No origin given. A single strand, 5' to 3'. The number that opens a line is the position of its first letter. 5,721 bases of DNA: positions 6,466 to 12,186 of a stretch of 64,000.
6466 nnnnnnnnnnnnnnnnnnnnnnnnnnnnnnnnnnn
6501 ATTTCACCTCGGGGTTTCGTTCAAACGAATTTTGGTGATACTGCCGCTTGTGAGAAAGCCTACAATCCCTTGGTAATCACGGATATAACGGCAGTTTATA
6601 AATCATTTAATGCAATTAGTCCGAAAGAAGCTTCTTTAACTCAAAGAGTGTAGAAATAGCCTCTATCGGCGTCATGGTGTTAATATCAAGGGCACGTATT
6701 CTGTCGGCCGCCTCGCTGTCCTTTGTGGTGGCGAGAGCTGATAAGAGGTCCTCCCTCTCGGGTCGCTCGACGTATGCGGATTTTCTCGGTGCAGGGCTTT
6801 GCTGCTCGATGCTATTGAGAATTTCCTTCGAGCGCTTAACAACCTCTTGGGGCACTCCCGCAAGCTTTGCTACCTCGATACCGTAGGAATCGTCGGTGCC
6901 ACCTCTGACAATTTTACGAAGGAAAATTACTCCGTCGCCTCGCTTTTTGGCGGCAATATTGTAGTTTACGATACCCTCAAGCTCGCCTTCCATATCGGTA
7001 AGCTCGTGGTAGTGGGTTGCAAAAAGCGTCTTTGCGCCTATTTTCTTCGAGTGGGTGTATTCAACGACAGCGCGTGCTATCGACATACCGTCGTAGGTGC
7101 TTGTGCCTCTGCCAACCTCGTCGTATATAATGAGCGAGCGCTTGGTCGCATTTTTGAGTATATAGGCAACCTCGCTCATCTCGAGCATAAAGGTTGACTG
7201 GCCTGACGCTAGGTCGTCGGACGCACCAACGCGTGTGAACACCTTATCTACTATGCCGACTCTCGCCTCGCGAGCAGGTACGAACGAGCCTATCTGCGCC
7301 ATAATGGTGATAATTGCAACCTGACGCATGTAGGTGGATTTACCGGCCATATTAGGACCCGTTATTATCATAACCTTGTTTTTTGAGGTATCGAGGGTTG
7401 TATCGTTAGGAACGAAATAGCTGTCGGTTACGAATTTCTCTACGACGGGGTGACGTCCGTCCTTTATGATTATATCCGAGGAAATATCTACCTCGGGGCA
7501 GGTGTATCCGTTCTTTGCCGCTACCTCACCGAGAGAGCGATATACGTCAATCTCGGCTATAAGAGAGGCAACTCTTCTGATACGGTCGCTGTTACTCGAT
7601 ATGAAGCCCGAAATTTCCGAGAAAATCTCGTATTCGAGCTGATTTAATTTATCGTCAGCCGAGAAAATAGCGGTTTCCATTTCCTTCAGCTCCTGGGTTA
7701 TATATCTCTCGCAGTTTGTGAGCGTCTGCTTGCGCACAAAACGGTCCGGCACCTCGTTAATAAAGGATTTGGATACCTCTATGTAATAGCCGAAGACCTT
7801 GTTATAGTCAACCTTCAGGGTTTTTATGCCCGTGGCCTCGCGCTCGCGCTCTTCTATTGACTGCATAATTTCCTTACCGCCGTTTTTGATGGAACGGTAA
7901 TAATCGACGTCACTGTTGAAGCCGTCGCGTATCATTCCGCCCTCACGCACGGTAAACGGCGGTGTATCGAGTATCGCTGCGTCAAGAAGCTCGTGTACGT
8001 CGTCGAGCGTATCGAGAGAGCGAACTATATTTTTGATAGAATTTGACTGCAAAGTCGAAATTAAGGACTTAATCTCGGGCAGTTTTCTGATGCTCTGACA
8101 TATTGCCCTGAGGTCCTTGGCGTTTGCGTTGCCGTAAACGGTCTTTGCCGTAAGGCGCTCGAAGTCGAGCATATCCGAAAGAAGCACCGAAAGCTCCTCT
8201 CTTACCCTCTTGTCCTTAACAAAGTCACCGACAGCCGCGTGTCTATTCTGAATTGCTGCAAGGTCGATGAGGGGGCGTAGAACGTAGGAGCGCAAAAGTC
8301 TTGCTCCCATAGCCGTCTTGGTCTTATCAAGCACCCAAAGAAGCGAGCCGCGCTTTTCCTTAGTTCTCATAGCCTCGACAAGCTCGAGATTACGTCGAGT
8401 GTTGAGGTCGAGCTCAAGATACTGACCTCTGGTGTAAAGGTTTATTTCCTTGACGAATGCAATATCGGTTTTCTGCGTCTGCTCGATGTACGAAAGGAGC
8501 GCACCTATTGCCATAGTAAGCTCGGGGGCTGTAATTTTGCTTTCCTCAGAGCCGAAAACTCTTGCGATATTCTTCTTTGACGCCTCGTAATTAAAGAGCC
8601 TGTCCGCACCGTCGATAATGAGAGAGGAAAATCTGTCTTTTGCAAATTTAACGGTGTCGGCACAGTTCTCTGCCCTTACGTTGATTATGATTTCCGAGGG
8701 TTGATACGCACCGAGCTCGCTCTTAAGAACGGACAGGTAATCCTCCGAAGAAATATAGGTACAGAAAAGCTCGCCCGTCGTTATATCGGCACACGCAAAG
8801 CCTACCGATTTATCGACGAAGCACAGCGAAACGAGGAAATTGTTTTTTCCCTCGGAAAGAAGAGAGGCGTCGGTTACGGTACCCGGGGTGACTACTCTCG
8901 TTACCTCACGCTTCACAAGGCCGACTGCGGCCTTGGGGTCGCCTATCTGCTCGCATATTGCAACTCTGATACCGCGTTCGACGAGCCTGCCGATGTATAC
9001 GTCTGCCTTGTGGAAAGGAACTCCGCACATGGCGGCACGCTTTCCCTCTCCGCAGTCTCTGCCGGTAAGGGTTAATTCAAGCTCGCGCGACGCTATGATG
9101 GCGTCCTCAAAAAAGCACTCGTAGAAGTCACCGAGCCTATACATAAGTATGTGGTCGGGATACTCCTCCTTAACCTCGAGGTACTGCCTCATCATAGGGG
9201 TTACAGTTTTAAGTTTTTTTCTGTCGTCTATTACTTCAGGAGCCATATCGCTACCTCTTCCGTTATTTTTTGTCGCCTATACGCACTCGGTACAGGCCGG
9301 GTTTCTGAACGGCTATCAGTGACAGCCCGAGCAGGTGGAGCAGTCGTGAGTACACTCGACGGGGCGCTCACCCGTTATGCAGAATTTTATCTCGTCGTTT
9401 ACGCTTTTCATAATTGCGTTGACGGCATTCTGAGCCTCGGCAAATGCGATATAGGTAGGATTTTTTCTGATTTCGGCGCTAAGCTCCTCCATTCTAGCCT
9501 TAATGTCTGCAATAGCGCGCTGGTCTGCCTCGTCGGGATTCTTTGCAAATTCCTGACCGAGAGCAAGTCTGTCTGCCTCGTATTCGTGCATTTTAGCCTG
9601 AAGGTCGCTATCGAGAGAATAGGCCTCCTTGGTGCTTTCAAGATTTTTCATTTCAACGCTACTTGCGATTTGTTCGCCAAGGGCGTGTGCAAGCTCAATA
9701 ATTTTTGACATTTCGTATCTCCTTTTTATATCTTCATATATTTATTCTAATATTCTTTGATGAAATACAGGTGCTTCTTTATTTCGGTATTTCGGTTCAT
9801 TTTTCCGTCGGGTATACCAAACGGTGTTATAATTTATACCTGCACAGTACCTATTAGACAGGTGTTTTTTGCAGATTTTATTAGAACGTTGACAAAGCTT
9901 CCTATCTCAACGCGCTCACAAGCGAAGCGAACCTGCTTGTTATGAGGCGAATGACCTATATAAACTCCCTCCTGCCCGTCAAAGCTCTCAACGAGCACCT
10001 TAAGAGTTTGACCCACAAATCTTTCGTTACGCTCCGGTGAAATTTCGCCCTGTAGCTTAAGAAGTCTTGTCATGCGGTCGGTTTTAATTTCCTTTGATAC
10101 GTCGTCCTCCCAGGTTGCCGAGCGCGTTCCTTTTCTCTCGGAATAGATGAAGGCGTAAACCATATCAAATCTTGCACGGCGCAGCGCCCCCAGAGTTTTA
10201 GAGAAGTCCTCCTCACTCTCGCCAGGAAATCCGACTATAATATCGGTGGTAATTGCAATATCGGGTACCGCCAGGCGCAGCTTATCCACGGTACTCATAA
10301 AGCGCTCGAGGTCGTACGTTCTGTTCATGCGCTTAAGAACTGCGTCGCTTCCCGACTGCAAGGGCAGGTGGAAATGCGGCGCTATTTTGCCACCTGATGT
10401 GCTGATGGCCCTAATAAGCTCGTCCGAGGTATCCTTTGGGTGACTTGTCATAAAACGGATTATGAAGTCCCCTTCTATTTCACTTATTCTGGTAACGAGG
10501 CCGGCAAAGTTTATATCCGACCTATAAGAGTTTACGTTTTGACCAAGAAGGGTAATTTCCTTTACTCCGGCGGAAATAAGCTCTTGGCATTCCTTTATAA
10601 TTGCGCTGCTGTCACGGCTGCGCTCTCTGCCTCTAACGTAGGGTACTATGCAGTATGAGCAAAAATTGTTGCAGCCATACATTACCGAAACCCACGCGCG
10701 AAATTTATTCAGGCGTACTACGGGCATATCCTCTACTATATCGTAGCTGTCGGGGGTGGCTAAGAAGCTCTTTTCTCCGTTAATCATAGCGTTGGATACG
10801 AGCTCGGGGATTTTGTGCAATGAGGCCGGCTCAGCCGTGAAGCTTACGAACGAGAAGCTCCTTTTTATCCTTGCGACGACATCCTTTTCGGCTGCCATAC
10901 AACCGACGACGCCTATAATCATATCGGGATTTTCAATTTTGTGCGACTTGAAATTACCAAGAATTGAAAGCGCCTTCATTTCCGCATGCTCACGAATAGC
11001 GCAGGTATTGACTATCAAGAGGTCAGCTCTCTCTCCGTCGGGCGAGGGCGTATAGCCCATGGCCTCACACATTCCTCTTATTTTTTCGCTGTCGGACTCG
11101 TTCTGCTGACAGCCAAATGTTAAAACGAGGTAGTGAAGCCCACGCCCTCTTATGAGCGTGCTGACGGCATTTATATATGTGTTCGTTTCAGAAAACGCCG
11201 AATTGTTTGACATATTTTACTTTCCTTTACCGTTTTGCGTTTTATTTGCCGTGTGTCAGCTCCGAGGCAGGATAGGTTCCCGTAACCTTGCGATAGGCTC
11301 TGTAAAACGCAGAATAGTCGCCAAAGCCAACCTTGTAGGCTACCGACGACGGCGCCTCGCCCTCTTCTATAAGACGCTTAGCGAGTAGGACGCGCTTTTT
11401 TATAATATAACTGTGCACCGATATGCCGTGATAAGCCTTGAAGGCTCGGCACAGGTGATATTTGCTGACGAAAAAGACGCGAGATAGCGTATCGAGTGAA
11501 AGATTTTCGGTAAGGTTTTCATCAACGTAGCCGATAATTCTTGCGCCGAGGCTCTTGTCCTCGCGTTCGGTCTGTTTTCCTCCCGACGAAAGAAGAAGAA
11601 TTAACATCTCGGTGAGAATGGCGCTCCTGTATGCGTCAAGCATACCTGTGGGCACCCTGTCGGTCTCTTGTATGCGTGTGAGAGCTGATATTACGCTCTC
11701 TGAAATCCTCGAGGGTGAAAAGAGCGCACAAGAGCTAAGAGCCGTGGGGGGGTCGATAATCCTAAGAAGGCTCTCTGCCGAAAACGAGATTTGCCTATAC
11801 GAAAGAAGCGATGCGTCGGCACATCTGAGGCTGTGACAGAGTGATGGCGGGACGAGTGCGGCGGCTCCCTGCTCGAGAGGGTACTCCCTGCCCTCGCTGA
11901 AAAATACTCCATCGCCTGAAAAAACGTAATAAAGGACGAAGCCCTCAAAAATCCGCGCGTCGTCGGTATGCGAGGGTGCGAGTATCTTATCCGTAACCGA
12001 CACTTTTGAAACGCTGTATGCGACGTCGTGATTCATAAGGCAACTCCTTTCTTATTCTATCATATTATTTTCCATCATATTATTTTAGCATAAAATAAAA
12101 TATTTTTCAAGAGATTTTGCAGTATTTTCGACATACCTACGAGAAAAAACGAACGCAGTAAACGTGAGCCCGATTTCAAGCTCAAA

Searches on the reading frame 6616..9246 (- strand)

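Call 25: search_protein_families(library=pfam, proteins=[window:6616-9246:-], max_evalue=0.00001)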
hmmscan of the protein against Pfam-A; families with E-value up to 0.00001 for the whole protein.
window:6616-9246:- (876 aa): 5 families
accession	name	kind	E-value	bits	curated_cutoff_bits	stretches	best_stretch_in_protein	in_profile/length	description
PF00488.27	MutS_V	-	2.2e-83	279.3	30.2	1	626-814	1-188/188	MutS domain V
PF05192.23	MutS_III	-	2.8e-51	175.1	34.1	1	282-572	1-193/194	MutS domain III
PF01624.25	MutS_I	-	4.5e-44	149.7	20.6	1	16-127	1-112/113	MutS domain I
PF05190.23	MutS_IV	-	2.4e-26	92.3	22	1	442-531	1-90/92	MutS family domain IV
PF05188.22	MutS_II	-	3.3e-14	53.9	25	1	136-261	1-128/133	MutS domain II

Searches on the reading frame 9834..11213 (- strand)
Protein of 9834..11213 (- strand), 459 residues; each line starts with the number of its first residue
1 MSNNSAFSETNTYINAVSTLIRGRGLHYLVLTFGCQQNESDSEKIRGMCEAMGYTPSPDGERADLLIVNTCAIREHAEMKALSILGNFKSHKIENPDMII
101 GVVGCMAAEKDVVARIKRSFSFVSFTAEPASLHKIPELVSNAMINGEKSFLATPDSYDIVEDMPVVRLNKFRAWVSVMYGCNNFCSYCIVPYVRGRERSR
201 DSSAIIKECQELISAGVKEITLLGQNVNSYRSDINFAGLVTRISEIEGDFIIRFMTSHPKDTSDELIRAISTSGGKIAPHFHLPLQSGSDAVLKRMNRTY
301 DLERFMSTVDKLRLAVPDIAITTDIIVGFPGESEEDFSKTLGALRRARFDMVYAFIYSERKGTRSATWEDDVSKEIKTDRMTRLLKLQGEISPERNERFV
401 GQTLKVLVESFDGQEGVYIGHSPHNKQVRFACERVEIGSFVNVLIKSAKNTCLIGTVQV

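Call 25: search_protein_families(library=pfam, proteins=[window:9834-11213:-], max_evalue=0.00001)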
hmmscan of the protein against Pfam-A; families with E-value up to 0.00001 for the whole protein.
window:9834-11213:- (459 aa): 3 families
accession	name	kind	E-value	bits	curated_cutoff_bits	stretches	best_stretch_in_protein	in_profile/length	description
PF04055.27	Radical_SAM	-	1.4e-28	100.6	29.5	1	175-341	1-163/166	Radical SAM superfamily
PF00919.26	UPF0004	-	3.3e-23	82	27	1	28-111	2-83/98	Uncharacterized protein family UPF0004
PF01938.26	TRAM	-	2.1e-06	28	21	1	398-457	2-60/61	TRAM domain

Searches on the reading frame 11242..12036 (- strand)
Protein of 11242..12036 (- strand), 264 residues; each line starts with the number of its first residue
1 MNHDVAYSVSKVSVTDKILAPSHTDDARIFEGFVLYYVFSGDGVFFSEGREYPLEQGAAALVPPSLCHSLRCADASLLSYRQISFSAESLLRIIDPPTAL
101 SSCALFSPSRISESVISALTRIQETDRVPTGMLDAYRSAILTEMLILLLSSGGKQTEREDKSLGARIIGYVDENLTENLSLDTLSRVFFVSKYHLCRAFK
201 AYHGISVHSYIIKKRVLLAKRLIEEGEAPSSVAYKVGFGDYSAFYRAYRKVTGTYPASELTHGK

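Call 25: search_protein_families(library=pfam, proteins=[window:11242-12036:-], max_evalue=0.00001)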
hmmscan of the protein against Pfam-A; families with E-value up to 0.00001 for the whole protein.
window:11242-12036:- (264 aa): 3 families
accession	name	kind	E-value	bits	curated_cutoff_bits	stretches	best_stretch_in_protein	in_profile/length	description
PF12833.13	HTH_18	-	5.3e-18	65.5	33.6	1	184-257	1-75/80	Helix-turn-helix domain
PF00165.29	HTH_AraC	-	5e-11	42.9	26.6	0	172-211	2-41/42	Bacterial regulatory helix-turn-helix proteins, AraC family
PF02311.25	AraC_binding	-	5.2e-08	33.1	21.1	1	29-107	20-98/135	AraC-like ligand binding domain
